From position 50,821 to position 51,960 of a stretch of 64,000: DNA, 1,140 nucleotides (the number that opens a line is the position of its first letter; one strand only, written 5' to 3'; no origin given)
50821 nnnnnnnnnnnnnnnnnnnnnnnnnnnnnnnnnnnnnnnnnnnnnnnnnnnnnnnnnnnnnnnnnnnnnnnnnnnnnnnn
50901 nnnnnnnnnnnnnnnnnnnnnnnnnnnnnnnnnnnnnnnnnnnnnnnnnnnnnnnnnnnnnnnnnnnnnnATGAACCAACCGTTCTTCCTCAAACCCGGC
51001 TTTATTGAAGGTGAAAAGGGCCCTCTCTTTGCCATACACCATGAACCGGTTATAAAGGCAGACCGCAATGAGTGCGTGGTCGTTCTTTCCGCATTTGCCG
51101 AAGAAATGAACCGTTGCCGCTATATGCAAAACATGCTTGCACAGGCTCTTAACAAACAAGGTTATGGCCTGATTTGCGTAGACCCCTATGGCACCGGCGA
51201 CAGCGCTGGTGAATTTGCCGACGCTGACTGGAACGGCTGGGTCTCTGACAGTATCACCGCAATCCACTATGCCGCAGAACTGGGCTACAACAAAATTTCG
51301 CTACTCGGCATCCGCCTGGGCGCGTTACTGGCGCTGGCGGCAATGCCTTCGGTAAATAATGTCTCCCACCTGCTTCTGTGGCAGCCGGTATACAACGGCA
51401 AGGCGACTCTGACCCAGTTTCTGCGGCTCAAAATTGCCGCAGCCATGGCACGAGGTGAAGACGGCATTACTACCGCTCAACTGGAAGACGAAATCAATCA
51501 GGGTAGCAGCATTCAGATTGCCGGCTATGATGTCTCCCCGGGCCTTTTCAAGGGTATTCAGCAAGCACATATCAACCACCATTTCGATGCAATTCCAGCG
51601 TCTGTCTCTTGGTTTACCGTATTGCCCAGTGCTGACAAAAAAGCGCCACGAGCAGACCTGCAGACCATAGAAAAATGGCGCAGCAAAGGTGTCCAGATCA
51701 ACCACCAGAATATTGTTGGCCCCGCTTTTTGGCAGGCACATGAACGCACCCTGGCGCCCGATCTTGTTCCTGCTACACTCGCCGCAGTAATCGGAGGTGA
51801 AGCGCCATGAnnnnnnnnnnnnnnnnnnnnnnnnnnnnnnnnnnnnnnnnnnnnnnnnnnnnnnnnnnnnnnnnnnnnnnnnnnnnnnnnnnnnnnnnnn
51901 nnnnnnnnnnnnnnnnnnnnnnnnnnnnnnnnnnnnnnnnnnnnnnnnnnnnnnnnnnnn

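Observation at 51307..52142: Adjacent alpha/beta-hydrolase pair with non-canonical nucleophile elbows (GIRLG and GECES)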

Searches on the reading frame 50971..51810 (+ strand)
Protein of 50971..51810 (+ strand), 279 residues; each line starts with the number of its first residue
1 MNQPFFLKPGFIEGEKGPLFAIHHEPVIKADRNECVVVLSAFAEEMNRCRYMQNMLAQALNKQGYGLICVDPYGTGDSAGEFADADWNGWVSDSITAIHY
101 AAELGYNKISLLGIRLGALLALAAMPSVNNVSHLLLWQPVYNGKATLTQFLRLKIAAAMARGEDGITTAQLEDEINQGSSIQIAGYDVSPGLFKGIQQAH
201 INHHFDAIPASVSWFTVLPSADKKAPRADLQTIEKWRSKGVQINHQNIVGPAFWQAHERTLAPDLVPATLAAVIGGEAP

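Call 3: search_protein_families(library=ncbifam, proteins=[window:50971-51810:+])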
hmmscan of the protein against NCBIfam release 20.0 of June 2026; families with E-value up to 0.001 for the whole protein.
window:50971-51810:+ (279 aa): 1 family
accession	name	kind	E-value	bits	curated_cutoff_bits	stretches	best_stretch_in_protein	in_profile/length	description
TIGR03101.1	hydr2_PEP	hypoth_equivalog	5.9e-75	252.2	202.75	1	10-270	3-262/266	hydrolase 2, exosortase A system-associated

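Call 4: search_protein_families(library=pfam, proteins=[window:50971-51810:+])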
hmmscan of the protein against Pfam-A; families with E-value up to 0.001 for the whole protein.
window:50971-51810:+ (279 aa): 1 family
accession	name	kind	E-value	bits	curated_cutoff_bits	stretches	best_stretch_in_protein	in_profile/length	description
PF12146.15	Hydrolase_4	-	4.8e-09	36.3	27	1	34-153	5-125/239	Serine aminopeptidase, S33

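Call 10: find_homologous_proteins(query=window:50971-51810:+)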
Query window:50971-51810:+ (279 aa): 1539 proteins with E <= 0.001 among 8000 candidates; the best 120 are listed.
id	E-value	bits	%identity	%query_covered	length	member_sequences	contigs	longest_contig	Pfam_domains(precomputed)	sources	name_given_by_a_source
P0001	1.4e-186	637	100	100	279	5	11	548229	PF12146.16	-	-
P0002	2.0e-131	456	71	99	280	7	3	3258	PF12146.16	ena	-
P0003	1.9e-128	446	70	98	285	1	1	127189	PF12146.16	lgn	-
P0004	5.7e-128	444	69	99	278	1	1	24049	PF12146.16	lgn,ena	-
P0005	4.6e-123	428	68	97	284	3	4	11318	PF12146.16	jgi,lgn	jgi:exosortase A-associated hydrolase 2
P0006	7.4e-122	424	64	99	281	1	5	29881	PF12146.16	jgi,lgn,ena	-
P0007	1.7e-121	423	67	98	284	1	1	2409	PF12146.16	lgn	-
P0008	5.4e-114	398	61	97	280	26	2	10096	PF12146.16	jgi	jgi:exosortase A-associated hydrolase 2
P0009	6.3e-114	398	61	99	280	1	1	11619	PF12146.16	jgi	jgi:exosortase A-associated hydrolase 2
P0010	3.3e-113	396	61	97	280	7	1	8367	PF12146.16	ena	-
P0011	2.0e-112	393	61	99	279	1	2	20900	PF12146.16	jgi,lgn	jgi:exosortase A-associated hydrolase 2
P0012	4.2e-112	392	60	99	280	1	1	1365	PF12146.16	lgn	-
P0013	5.2e-112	392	61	96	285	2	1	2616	PF12146.16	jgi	-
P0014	2.5e-111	390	59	96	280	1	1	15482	PF12146.16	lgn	-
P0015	5.9e-111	388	60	96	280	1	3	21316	PF12146.16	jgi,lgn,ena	-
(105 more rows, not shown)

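Call 15: search_solved_structures(query=window:50971-51810:+, max_evalue=0.01, show_alignments=2)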
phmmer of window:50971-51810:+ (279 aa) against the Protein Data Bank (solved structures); distinct sequences matched with E-value up to 0.01: 24.
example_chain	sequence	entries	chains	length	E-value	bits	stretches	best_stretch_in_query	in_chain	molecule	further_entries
9w30_A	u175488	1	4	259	3.6e-08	36.4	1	19-144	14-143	Alpha/beta superfamily hydrolase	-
9h0z_A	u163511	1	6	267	4.8e-08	36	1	34-144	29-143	Serine aminopeptidase S33 domain-containing protein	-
7q4h_A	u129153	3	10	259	1.3e-07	34.6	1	34-145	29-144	Hydrolase_4 domain-containing protein | Serine aminopeptidase S33 domain-containing protein | Prolyl oligopeptidase family protein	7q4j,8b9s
9pid_A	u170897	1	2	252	2e-06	30.7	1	36-143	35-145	Alpha/beta fold hydrolase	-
9pic_A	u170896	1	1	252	2.2e-06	30.5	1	36-143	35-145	Alpha/beta fold hydrolase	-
9pir_A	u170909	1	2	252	2.8e-06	30.2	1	51-143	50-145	Alpha/beta fold hydrolase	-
8b4u_A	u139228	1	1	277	1.9e-05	27.5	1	15-137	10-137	Alpha/beta hydrolase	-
9v6m_A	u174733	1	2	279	5e-05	26.1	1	26-125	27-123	TmFae-PETase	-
9pjb_A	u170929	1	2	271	5e-05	26.1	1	12-136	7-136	MHETase MHT043-5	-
4hb5_A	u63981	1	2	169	5.2e-05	26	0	84-117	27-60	Engineered Protein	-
7ebo_A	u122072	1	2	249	7.2e-05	25.6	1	30-126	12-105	Carboxylesterase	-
9v77_A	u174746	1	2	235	0.00017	24.4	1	35-125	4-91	TmFae - PETase mutant Q223N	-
7wwh_A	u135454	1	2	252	0.00019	24.2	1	36-154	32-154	Alpha/beta hydrolase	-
4hqd_A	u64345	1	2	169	0.00031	23.5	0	84-118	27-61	Engineered Protein OR265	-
5kba_A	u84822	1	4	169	0.00031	23.5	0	84-118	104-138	Designed protein ANK1C2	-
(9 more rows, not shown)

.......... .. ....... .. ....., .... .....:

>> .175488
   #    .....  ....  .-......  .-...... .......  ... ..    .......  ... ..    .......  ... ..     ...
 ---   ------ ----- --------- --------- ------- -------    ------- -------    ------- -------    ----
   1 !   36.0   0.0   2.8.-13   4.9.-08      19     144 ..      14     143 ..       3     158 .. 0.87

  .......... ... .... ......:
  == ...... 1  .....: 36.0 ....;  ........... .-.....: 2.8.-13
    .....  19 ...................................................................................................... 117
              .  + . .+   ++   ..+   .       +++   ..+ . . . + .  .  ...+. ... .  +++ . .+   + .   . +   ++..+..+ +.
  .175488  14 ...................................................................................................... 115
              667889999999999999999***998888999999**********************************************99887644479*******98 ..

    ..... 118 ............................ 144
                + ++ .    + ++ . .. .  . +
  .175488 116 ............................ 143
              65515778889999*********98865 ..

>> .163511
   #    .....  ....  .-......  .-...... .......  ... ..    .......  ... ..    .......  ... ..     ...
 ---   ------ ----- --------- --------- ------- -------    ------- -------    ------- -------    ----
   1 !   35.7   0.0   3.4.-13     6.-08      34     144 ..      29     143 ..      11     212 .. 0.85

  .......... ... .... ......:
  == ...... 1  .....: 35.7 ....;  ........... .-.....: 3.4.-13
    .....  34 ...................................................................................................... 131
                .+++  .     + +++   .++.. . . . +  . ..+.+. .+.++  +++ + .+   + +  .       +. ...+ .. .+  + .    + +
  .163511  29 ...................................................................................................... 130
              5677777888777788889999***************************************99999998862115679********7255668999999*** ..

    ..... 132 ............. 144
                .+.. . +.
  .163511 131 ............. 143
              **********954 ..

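Call 28: predict_structure(alignment_id=A1)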
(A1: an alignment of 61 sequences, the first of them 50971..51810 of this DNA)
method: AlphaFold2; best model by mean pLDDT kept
length: 279 residues; sequences in the alignment: 61
mean_pLDDT: 91.4   pTM: 0.90
mean pLDDT of the five models: 91.4, 91.1, 91.1, 90.7, 89.5
residues with pLDDT >= 90: 218; 70-90: 47; 50-70: 11; < 50: 3
segments of 3 or more residues with pLDDT < 50: none
pLDDT, mean of each block of 10 residues (from residue 1): 72 98 89 91 90 94 95 96 96 98 95 97 93 96 94 89 88 96 91 97 85 95 95 94 95 71 91 76
secondary structure, 60 per line:
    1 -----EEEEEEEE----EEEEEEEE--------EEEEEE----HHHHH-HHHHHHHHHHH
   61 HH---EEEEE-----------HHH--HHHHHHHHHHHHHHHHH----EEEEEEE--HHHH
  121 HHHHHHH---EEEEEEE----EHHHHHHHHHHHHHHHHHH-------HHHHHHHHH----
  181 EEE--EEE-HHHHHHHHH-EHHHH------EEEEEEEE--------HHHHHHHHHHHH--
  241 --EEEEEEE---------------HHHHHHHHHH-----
elements in order: E6-13 E18-25 E34-39 H44-48 H50-62 E66-70 H87-103 E108-114 H117-127 E131-137 H143-160 H168-176 E181-183 E186-188 H190-198 H201-204 E211-218 H227-238 E243-249 H265-274

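Call 32: fold_search(model_id=the predicted structure, library=pdb)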
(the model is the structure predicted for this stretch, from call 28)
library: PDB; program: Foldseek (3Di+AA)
matches with E <= 10: 1878; with E <= 0.001: 1129
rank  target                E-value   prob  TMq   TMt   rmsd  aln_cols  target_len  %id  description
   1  8b4u                  6.3e-14  1.00  0.75  0.78   4.0       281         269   17  The crystal structure of PET46, a PETase enzyme from Candidatus bathyarchaeota (released 2023-08-23)
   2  7q4j_A                7.2e-14  1.00  0.71  0.76   4.8       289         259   16  A thermostable lipase from Thermoanaerobacter thermohydrosulfuricus in complex a monoacylglycerol intermediate (released 2023-05-10)
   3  9h0z_D                3.6e-13  1.00  0.70  0.78   4.8       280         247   16  Crystal structure of TTL[Nle], thermophilic lipase TTL from Thermoanaerobacter thermohydrosulfuricus containing non-ca (released 2025-10-29)
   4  7q4h_A                5.6e-13  1.00  0.73  0.79   4.7       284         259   16  A thermostable lipase from Thermoanaerobacter thermohydrosulfuricus in complex with PMSF (released 2023-05-10)
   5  3llc                  1.3e-12  1.00  0.63  0.67   5.5       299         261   13  Crystal structure of Putative hydrolase (YP_002548124.1) from Agrobacterium vitis S4 at 1.80 A resolution (released 2010-03-23)
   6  7xri_A                2.5e-12  1.00  0.67  0.73   5.6       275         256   16  Feruloyl esterase mutant -S106A (released 2023-05-17)
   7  7z2x_A                2.5e-12  1.00  0.68  0.71   5.5       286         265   15  Wild-type ferulic acid esterase from Lactobacillus buchneri (released 2022-11-30)
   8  7wwh_A                2.6e-12  1.00  0.72  0.79   3.9       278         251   17  Crystal structure of the Geobacillus thermoglucosidasius feruloyl esterase GthFAE (released 2022-03-09)
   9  7z2x_B                3.0e-12  1.00  0.66  0.70   5.6       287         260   16  Wild-type ferulic acid esterase from Lactobacillus buchneri (released 2022-11-30)
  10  9h0z_E                3.4e-12  1.00  0.71  0.78   4.3       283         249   18  Crystal structure of TTL[Nle], thermophilic lipase TTL from Thermoanaerobacter thermohydrosulfuricus containing non-ca (released 2025-10-29)
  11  3pf9                  3.8e-12  1.00  0.71  0.78   4.4       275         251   15  Crystal structure of the Lactobacillus johnsonii cinnamoyl esterase LJ0536 S106A mutant (released 2011-08-31)
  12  9h0z_A                4.1e-12  1.00  0.73  0.79   4.5       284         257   16  Crystal structure of TTL[Nle], thermophilic lipase TTL from Thermoanaerobacter thermohydrosulfuricus containing non-ca (released 2025-10-29)
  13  3pfb_A                4.3e-12  1.00  0.69  0.76   5.5       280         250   15  Crystal structure of the Lactobacillus johnsonii cinnamoyl esterase LJ0536 S106A mutant in complex with ethylferulate (released 2011-08-31)
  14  7z2v_A                4.3e-12  1.00  0.67  0.70   5.8       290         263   16  Ferulic acid esterase variant S114A from Lactobacillus buchneri (released 2022-11-30)
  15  7qjm_A                4.3e-12  1.00  0.66  0.61   8.6       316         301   16  Crystal structure of an alpha/beta-hydrolase enzyme from Chloroflexus sp. MS-G (202) (released 2022-12-28)
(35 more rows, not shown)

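Call 42: search_protein_representatives(alignment_id=A1)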
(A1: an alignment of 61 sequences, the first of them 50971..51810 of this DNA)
Query: 61 sequences, 278 profile positions. Proteins with E-value up to 0.001 (for the whole library): 13941; up to 1e-10: 7982; up to 1e-30: 1579. The best 150 are listed.
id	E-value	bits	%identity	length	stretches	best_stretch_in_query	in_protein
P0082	9.2e-110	382.6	-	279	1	5-275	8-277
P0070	1.3e-106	372.3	-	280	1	3-274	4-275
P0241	1.6e-99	349.0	-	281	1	5-275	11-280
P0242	3.3e-98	344.7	-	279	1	4-274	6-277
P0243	2.3e-97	342.0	-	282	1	4-275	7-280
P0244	1.1e-96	339.8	-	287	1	7-274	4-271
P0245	9.8e-95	333.3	-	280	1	3-276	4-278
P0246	7.4e-93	327.2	-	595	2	9-275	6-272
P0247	9.6e-93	326.8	-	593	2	8-273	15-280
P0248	2.5e-92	325.4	-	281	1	4-274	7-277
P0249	4.3e-92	324.7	-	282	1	7-275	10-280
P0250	1.4e-91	323.0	-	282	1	6-275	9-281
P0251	5.2e-91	321.1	-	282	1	5-273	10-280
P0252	1.7e-90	319.4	-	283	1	7-275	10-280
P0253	1.6e-89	316.2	-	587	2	8-275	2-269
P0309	5.1e-83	294.9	-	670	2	7-271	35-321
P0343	6.2e-81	288.1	-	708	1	7-276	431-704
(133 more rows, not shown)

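Call 56: search_protein_families(library=pfam, proteins=[P0343, P0309], max_evalue=0.001)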
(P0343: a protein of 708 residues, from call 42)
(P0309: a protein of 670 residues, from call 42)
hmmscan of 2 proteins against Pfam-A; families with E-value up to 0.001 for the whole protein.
P0343 (708 aa): 3 families
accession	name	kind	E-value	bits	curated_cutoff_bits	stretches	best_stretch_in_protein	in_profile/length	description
PF12146.15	Hydrolase_4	-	2.8e-05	24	27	1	457-578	4-125/239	Serine aminopeptidase, S33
PF02129.25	Peptidase_S15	-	0.00035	20.8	23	1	449-606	11-173/262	X-Pro dipeptidyl-peptidase (S15 family)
PF15632.11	ATPgrasp_Ter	-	0.0006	20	29.1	0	252-334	44-126/131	ATP-grasp in the biosynthetic pathway with Ter operon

P0309 (670 aa): 4 families
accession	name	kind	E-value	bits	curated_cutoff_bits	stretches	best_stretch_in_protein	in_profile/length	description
PF12146.15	Hydrolase_4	-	1.6e-17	64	27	1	404-523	3-123/239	Serine aminopeptidase, S33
PF12697.13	Abhydrolase_6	-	4.1e-13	50.9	26.3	1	420-651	10-206/217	Alpha/beta hydrolase family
PF00561.26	Abhydrolase_1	-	6.8e-08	32.9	25.8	1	407-548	3-135/245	alpha/beta hydrolase fold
PF02129.25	Peptidase_S15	-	1.2e-06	28.8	23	0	426-481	46-97/262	X-Pro dipeptidyl-peptidase (S15 family)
